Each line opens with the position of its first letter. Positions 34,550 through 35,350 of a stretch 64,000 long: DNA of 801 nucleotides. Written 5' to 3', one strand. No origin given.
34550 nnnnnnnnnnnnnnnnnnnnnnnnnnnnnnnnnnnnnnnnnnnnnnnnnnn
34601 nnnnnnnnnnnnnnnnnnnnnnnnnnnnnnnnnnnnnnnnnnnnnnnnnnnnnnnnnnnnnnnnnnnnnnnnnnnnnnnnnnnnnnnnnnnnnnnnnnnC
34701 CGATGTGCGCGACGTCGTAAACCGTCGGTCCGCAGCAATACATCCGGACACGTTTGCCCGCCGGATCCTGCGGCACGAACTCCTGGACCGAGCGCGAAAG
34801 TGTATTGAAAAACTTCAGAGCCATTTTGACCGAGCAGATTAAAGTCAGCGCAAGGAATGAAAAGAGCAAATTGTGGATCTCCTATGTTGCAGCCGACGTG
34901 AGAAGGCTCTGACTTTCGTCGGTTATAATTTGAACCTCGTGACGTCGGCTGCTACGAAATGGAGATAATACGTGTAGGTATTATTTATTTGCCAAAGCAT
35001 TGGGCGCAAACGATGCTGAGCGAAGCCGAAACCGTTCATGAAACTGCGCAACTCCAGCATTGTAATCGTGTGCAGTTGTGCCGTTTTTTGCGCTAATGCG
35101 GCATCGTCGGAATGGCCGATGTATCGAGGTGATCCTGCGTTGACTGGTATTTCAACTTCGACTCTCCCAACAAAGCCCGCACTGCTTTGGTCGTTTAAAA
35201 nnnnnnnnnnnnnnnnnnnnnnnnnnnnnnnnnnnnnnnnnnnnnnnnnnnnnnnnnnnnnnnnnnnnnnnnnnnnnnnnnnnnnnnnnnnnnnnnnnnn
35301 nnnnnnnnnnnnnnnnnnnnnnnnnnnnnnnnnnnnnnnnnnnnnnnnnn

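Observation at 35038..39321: Four translationally coupled genes (ATGA overlaps at every junction): PQQ beta-propeller, HemN-like radical SAM, UbiC-like chorismate lyase and WxWxIP flavin halogenase-family enzyme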

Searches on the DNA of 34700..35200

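Call 78: search_rna_families(source=window, start=34700, end=35200, threshold=evalue, max_evalue=1)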
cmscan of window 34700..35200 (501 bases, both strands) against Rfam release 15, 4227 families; matches with E-value up to 1: 0.
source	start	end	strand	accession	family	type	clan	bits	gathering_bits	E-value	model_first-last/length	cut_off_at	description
